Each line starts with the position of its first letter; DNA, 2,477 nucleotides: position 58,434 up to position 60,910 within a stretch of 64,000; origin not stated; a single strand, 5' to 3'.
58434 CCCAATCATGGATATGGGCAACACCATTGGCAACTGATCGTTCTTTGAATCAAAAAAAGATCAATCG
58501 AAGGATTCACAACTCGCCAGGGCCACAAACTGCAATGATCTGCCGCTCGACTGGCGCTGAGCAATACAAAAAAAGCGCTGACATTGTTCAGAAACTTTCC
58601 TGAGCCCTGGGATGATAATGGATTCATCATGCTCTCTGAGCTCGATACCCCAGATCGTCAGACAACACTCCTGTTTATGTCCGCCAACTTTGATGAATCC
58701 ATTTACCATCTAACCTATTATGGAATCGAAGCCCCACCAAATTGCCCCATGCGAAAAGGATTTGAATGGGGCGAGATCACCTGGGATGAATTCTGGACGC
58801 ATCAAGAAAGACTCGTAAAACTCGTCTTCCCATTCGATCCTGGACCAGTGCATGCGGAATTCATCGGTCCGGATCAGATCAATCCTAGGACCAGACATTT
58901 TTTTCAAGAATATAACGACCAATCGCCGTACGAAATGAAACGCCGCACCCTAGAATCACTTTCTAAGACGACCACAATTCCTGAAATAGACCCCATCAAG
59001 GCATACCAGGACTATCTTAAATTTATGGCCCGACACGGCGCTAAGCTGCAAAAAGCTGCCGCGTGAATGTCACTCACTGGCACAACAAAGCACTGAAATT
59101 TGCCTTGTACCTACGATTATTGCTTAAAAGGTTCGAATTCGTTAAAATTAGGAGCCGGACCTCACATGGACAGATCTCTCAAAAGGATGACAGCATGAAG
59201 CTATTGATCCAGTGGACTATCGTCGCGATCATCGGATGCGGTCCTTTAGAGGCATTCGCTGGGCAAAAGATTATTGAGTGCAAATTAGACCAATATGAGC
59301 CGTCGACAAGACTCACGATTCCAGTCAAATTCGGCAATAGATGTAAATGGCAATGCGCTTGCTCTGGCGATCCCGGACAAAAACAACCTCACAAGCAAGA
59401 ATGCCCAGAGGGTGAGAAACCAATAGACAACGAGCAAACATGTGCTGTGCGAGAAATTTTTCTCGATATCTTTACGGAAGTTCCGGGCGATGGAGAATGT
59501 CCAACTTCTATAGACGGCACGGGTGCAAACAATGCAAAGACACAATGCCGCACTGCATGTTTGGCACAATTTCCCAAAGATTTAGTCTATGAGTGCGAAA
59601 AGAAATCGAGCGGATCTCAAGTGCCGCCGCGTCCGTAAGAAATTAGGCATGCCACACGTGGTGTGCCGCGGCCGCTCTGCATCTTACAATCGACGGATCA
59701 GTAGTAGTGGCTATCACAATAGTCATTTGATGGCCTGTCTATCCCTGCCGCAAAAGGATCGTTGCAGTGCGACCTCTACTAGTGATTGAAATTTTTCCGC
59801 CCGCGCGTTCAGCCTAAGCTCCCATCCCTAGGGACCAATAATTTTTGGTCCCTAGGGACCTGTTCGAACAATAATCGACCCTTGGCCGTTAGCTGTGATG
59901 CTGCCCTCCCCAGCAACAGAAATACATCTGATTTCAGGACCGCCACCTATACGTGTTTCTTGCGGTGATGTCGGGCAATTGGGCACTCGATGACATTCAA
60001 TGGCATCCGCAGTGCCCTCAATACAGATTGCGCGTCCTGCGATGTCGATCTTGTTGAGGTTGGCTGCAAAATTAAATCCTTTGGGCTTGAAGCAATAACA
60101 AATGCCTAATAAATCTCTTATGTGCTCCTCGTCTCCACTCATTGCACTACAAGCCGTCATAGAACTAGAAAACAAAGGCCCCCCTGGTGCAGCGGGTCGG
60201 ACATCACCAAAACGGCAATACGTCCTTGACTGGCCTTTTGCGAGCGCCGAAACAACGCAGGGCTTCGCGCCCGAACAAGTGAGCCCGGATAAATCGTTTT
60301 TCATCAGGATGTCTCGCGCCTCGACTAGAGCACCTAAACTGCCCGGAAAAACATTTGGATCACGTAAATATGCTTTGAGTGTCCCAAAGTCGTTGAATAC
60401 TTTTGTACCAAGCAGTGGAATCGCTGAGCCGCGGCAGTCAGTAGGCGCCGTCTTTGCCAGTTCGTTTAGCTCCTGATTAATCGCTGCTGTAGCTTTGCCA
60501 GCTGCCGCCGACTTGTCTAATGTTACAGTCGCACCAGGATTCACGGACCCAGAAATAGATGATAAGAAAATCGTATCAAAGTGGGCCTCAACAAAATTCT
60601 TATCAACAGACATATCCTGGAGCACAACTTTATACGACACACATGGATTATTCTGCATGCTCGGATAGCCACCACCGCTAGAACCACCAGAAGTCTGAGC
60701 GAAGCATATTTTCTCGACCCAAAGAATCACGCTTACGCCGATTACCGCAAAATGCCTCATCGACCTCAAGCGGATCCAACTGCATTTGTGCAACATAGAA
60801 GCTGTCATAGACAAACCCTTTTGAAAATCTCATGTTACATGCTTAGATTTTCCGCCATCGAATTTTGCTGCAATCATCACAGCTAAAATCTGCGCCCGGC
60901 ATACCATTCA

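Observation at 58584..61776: Block of four orphan genes downstream of pilBTC, three with signal peptides and cysteine-rich mature regions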

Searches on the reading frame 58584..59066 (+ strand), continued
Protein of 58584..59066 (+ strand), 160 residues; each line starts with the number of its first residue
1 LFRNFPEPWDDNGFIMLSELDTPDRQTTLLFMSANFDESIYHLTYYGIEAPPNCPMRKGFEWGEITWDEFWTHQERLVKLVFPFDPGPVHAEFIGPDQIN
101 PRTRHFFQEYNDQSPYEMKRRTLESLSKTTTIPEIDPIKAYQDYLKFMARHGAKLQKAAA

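Call 63: fold_search(model_id=the predicted structure, library=pdb)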
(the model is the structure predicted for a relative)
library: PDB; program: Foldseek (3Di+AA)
matches with E <= 10: 545; with E <= 0.001: 0
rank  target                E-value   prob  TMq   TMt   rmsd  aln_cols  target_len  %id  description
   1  4igx_A                6.0e-02  0.33  0.19  0.22  12.6       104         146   10  Crystal structure of kirola (Act d 11) - triclinic form (released 2013-09-04)
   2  4ih0                  1.2e-01  0.23  0.19  0.22  12.6       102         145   11  Crystal structure of kirola (Act d 11) from crystal soaked with serotonin (released 2013-09-04)
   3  6v8s_J                1.4e-01  0.16  0.18  0.20  16.2       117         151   15  Crystal structure of Ara h 8.0201 (released 2020-12-16)
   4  4igx_B                1.6e-01  0.21  0.20  0.23  12.5       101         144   10  Crystal structure of kirola (Act d 11) - triclinic form (released 2013-09-04)
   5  4igw_B                1.6e-01  0.18  0.19  0.21  12.8       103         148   10  Crystal structure of kirola (Act d 11) in P6122 space group (released 2013-09-04)
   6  4igv                  1.6e-01  0.18  0.18  0.21  11.9       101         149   10  Crystal structure of kirola (Act d 11) (released 2013-09-04)
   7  4rej                  1.9e-01  0.18  0.19  0.22  14.2       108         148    6  Crystal structure of ginseng major latex-like protein 151 (GLP) from Panax ginseng. (crystal-3) (released 2015-05-13)
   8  4igx_D                2.1e-01  0.20  0.20  0.24  12.5       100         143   13  Crystal structure of kirola (Act d 11) - triclinic form (released 2013-09-04)
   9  4igw_A                2.1e-01  0.15  0.19  0.21  12.8       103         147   10  Crystal structure of kirola (Act d 11) in P6122 space group (released 2013-09-04)
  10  4igx_C                2.2e-01  0.18  0.19  0.23  13.6       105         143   10  Crystal structure of kirola (Act d 11) - triclinic form (released 2013-09-04)
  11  1llt                  2.6e-01  0.18  0.21  0.23  16.5       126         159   10  BIRCH POLLEN ALLERGEN BET V 1 MUTANT E45S (released 2003-10-28)
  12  6awv_B                2.6e-01  0.11  0.17  0.19  17.5       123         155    9  Ara h 8.01 in complex with epicatechin (released 2018-09-12)
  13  6y3i_MODEL_1_A        2.6e-01  0.09  0.17  0.18  17.5       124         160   10  NMR solution structure of the hazelnut allergen Cor a 1.0402 (released 2021-02-17)
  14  4reh                  2.8e-01  0.14  0.19  0.22  14.2       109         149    6  Crystal structure of ginseng major latex-like protein 151 (GLP) from Panax ginseng. (crystal-1) (released 2015-05-13)
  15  7tmu_A                3.1e-01  0.15  0.18  0.21  12.7       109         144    9  Crystal Structure of the Protein of Unknown Function YPO0625 from Yersinia pestis (released 2022-02-02)
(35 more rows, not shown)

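Call 66: search_dna_similar(query=P0003, collection=plasmids, mode=protein, max_evalue=0.01)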
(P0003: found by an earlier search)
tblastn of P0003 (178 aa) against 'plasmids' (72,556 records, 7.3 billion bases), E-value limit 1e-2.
No match.

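Call 92: find_encoding_contigs(protein=P0012, flank=10000, max_places=10)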
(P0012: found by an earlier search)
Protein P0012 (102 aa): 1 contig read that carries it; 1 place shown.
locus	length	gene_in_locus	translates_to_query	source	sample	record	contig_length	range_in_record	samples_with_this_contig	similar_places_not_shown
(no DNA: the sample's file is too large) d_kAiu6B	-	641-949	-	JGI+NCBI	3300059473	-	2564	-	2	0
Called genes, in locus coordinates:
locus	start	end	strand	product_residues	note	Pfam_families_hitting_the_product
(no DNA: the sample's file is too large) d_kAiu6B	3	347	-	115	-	?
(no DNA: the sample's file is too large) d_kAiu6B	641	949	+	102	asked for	-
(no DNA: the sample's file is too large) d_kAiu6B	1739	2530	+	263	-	-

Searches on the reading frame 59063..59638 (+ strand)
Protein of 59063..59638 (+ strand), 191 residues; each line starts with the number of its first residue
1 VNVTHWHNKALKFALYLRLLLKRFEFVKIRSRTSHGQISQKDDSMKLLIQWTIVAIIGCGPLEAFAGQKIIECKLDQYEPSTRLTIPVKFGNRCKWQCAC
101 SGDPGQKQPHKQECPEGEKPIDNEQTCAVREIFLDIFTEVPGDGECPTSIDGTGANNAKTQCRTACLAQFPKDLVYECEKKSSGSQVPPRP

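Call 41: search_protein_families(library=phrogs, max_evalue=1, proteins=[P0003, L044:407-757:+])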
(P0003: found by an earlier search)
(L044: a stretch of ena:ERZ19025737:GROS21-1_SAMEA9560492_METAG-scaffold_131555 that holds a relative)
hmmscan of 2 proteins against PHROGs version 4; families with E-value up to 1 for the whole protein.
P0003 (178 aa): 0 families

L044:407-757:+ (116 aa): 1 family
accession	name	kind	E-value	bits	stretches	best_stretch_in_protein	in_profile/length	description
phrog_10572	-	unknown function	0.22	12.4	1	94-110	29-45/58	-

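Call 42: search_protein_families(library=padloc, max_evalue=1, proteins=[P0003, L044:407-757:+])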
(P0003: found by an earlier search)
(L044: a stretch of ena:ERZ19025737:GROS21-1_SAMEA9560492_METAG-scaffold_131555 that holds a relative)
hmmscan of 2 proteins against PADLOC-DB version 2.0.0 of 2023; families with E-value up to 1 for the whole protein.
P0003 (178 aa): 0 families

L044:407-757:+ (116 aa): 0 families

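Call 57: search_protein_families(library=pfam, max_evalue=5, proteins=[P0003, P0015, P0016, L044:407-757:+])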
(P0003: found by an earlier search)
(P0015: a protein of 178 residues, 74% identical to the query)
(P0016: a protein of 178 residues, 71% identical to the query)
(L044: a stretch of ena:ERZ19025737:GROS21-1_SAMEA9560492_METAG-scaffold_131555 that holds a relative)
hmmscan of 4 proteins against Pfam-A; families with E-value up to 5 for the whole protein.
P0003 (178 aa): 0 families

P0015 (178 aa): 0 families

P0016 (178 aa): 0 families

L044:407-757:+ (116 aa): 0 families

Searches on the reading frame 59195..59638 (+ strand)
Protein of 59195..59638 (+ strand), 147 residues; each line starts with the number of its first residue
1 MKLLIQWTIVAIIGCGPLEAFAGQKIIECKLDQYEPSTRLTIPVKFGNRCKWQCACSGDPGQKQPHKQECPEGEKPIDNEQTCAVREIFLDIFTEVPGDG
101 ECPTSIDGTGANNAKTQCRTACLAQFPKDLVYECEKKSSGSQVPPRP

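Call 3: search_protein_families(library=pfam, max_evalue=1, proteins=[window:59195-59638:+])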
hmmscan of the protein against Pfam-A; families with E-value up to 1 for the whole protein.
window:59195-59638:+ (147 aa): 0 families

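Call 4: search_protein_families(library=ncbifam, max_evalue=1, proteins=[window:59195-59638:+])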
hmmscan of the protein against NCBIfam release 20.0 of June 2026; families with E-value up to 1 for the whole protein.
window:59195-59638:+ (147 aa): 0 families

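Call 41: search_protein_families(library=phrogs, max_evalue=1, proteins=[P0003, window:59195-59638:+, L044:407-757:+])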
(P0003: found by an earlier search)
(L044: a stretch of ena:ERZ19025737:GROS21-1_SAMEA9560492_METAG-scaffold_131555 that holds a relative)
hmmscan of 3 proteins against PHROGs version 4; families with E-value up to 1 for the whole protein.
P0003 (178 aa): 0 families

window:59195-59638:+ (147 aa): 0 families

L044:407-757:+ (116 aa): 1 family
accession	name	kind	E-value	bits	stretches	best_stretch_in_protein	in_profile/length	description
phrog_10572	-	unknown function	0.22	12.4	1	94-110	29-45/58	-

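Call 42: search_protein_families(library=padloc, max_evalue=1, proteins=[P0003, window:59195-59638:+, L044:407-757:+])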
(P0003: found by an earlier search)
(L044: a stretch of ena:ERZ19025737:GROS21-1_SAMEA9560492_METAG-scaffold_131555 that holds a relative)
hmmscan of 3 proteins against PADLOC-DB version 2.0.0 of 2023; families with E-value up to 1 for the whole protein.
P0003 (178 aa): 0 families

window:59195-59638:+ (147 aa): 0 families

L044:407-757:+ (116 aa): 0 families

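Call 57: search_protein_families(library=pfam, max_evalue=5, proteins=[P0003, P0015, P0016, L044:407-757:+])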
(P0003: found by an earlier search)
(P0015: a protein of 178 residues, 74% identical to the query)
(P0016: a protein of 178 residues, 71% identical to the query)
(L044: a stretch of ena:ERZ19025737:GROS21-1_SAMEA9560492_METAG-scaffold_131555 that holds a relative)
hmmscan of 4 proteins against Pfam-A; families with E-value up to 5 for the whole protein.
P0003 (178 aa): 0 families

P0015 (178 aa): 0 families

P0016 (178 aa): 0 families

L044:407-757:+ (116 aa): 0 families

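Call 71: search_solved_structures(query=window:59195-59638:+, max_evalue=10)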
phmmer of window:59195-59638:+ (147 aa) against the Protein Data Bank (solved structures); distinct sequences matched with E-value up to 10: 0.
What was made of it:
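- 59195..59638 (+): B: a 147-aa exported protein. It is a probable lipoprotein (lipobox IIGC, Cys15), or is cleaved at AFA|G. The mature part holds 10 further Cys. No family found (calls 3, 4, 41, 42, 71).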

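Call 84: find_related_loci(query=window:59195-59638:+, collection=viral_contigs, flank=5000)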
Query window:59195-59638:+ (147 aa) in viral_contigs; peptide patterns used: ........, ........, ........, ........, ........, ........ (x = any residue, [..] = any of these).
4 stretches matched a pattern, but none encodes a relative of the query by tblastn (E <= 1e-3).

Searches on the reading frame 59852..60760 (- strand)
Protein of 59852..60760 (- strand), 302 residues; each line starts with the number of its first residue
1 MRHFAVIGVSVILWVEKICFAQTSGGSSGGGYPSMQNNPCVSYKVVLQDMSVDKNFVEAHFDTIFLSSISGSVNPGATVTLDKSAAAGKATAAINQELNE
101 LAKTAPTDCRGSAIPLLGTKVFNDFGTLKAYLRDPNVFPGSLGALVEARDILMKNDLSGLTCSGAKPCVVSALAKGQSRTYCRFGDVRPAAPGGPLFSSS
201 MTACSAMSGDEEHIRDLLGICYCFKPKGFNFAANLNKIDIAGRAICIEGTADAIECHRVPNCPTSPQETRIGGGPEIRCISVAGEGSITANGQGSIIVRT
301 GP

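Call 3: search_protein_families(library=pfam, max_evalue=1, proteins=[window:59852-60760:-])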
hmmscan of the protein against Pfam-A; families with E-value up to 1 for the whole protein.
window:59852-60760:- (302 aa): 0 families

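Call 4: search_protein_families(library=ncbifam, max_evalue=1, proteins=[window:59852-60760:-])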
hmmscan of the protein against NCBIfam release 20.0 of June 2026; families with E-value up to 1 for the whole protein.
window:59852-60760:- (302 aa): 1 family
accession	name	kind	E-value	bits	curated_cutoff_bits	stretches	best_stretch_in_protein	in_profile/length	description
TIGR00955.1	3a01204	subfamily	0.1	11.2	736.35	1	55-144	30-116/617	pigment precursor permease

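Call 5: find_homologous_proteins(query=window:59852-60760:-, max_evalue=0.001)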
Query window:59852-60760:- (302 aa): 1 proteins with E <= 0.001 among 4440 candidates.
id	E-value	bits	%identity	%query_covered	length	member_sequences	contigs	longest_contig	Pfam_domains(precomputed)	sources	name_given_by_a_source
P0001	1.9e-200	682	100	100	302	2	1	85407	-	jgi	jgi:hypothetical protein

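Call 11: find_encoding_contigs(protein=P0001, flank=10000, max_places=6)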
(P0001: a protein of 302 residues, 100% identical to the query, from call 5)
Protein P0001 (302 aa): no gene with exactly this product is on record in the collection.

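Call 20: search_protein_representatives(protein=window:59852-60760:-)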
Query: 302 residues. Proteins with E-value up to 0.001 (for the whole library): 1; up to 1e-10: 1; up to 1e-30: 1. The best 1 are listed.
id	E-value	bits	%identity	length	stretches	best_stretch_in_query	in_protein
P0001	6.1e-201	682.2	100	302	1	1-302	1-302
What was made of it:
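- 59852..60760 (-): C: a 302-aa exported protein with signal peptide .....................|Q, a GGSSGGG tract and 12 Cys in the mature part, 10 of them in the C-terminal half. An alternative ATG at 60808 gives 318 aa. It finds only itself in 5.8 billion clusters (call 5) and in 1.84 billion representatives by full phmmer (call 20).
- Tried and rejected: C was searched against 5.8 billion clusters (call 5) and by full phmmer against 1.84 billion representatives (call 20), and found only itself.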

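Call 41: search_protein_families(library=phrogs, max_evalue=1, proteins=[P0003, window:59852-60760:-, L044:407-757:+])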
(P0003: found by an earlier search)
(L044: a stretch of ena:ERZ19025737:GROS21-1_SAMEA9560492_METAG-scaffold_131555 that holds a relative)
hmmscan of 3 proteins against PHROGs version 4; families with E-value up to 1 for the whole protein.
P0003 (178 aa): 0 families

window:59852-60760:- (302 aa): 0 families

L044:407-757:+ (116 aa): 1 family
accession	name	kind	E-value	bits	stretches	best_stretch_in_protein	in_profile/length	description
phrog_10572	-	unknown function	0.22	12.4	1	94-110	29-45/58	-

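Call 42: search_protein_families(library=padloc, max_evalue=1, proteins=[P0003, window:59852-60760:-, L044:407-757:+])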
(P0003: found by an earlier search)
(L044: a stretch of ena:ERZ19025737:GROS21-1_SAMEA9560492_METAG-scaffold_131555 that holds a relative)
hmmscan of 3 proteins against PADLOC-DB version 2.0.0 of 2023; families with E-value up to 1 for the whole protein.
P0003 (178 aa): 0 families

window:59852-60760:- (302 aa): 0 families

L044:407-757:+ (116 aa): 0 families

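Call 44: search_solved_structures(query=window:59852-60760:-, max_evalue=10)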
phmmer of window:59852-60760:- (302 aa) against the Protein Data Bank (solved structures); distinct sequences matched with E-value up to 10: 1.
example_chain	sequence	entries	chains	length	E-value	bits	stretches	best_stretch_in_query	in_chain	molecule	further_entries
2ayv_A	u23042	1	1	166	2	10.8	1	91-113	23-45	ubiquitin-conjugating enzyme E2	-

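Call 56: find_related_loci(query=window:59852-60760:-, collection=viral_contigs, flank=10000)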
Query window:59852-60760:- (302 aa) in viral_contigs; peptide patterns used: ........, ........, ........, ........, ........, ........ (x = any residue, [..] = any of these).
5 stretches matched a pattern, but none encodes a relative of the query by tblastn (E <= 1e-3).

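Call 57: search_protein_families(library=pfam, max_evalue=5, proteins=[P0003, P0015, P0016, L044:407-757:+])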
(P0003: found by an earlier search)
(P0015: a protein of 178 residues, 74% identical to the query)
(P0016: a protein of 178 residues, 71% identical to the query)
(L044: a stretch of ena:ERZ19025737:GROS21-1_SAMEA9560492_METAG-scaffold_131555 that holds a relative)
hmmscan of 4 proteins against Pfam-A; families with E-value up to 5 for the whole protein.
P0003 (178 aa): 0 families

P0015 (178 aa): 0 families

P0016 (178 aa): 0 families

L044:407-757:+ (116 aa): 0 families

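Call 59: predict_structure(protein=window:59852-60760:-)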
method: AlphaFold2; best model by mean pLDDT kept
length: 302 residues; sequences in the alignment: 1
mean_pLDDT: 30.5   pTM: 0.17
mean pLDDT of the five models: 30.5, 29.1, 26.2, 26.1, 24.9
residues with pLDDT >= 90: 0; 70-90: 0; 50-70: 2; < 50: 300
segments of 3 or more residues with pLDDT < 50: 1-27, 31-302
pLDDT, mean of each block of 10 residues (from residue 1): 29 36 44 39 34 33 26 28 31 39 32 26 25 26 25 27 26 26 28 28 27 28 27 28 34 34 34 32 32 32 28
secondary structure, 60 per line:
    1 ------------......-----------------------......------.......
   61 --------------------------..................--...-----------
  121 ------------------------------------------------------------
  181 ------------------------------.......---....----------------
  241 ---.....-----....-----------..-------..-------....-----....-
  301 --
elements in order: E13-18 E42-47 H54-60 H87-104 H211-217 E221-224 E244-248 E254-257 E287-290 E296-299
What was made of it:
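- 59852..60760 (-): The AlphaFold model is unusable, pLDDT 30.5 (call 59).
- Tried and rejected: The C model has pLDDT 30.5 and is unusable (call 59).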

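Call 67: search_dna_similar(query=window:59852-60760:-, collection=plasmids, mode=protein, max_evalue=0.01)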
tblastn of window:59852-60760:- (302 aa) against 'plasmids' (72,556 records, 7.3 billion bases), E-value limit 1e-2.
No match.
